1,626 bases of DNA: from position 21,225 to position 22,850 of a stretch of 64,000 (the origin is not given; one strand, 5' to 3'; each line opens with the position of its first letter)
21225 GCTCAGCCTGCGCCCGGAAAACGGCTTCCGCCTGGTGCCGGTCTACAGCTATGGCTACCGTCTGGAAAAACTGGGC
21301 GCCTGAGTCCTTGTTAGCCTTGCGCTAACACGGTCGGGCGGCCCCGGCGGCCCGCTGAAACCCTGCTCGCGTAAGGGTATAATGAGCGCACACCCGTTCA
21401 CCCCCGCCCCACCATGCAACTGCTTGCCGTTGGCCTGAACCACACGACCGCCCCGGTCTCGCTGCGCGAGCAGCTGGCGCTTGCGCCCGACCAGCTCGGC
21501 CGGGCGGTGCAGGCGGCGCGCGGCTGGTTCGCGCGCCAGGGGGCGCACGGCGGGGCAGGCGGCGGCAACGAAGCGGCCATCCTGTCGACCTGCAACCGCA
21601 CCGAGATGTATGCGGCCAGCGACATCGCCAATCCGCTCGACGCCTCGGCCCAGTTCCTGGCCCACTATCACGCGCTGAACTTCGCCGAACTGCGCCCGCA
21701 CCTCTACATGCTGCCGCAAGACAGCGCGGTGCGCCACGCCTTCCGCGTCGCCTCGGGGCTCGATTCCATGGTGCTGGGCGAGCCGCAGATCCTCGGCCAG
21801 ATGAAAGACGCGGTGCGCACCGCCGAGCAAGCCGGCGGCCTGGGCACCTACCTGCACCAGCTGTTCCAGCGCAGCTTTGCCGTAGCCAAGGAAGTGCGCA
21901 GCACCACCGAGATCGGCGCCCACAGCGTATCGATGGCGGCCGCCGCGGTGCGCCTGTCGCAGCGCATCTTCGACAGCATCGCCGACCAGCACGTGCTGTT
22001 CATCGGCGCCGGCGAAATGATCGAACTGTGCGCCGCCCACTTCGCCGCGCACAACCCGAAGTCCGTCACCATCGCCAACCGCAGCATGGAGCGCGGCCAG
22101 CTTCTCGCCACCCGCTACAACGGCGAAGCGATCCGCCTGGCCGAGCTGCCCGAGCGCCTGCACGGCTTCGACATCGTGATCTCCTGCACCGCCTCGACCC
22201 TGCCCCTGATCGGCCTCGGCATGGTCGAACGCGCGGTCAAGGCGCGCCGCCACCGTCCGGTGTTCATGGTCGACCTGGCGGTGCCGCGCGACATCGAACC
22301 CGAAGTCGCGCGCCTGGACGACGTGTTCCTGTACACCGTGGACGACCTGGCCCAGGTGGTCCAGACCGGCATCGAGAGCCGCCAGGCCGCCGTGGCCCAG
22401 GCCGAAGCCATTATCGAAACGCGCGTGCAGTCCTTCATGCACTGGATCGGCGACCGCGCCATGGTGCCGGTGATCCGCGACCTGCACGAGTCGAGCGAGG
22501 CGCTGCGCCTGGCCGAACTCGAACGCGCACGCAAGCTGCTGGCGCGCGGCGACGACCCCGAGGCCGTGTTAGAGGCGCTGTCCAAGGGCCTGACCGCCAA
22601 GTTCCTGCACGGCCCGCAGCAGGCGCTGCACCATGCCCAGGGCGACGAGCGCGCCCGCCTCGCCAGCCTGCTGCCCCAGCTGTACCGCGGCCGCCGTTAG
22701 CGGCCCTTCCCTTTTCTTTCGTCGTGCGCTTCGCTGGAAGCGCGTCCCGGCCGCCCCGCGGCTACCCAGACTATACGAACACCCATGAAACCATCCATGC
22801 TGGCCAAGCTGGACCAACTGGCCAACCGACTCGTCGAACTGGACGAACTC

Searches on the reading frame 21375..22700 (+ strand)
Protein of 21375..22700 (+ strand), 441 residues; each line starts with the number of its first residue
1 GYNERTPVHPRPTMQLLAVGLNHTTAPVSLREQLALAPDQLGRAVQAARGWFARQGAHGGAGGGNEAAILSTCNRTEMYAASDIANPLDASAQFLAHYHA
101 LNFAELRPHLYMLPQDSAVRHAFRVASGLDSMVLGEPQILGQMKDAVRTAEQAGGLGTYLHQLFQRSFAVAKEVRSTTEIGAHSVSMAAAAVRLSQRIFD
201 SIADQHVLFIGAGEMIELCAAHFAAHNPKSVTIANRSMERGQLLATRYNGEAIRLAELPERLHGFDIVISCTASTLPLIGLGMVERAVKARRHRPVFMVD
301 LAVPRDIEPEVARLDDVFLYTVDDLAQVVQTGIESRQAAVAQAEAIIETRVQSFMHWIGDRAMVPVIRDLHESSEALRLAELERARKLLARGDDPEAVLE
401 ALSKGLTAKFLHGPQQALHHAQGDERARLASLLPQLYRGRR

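Call 84: search_protein_families(library=pfam, proteins=[window:21375-22700:+], max_evalue=0.00001)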
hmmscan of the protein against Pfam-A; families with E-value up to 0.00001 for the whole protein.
window:21375-22700:+ (441 aa): 3 families
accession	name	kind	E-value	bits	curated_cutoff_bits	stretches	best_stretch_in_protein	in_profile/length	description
PF05201.20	GlutR_N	-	8.3e-50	168.9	27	1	19-178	1-151/151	Glutamyl-tRNAGlu reductase, N-terminal domain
PF01488.26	Shikimate_DH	-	3e-44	150.9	24.3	1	194-328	2-138/138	Shikimate / quinate 5-dehydrogenase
PF00745.25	GlutR_dimer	-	1e-23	83.9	22.9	1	342-437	1-97/99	Glutamyl-tRNAGlu reductase, dimerisation domain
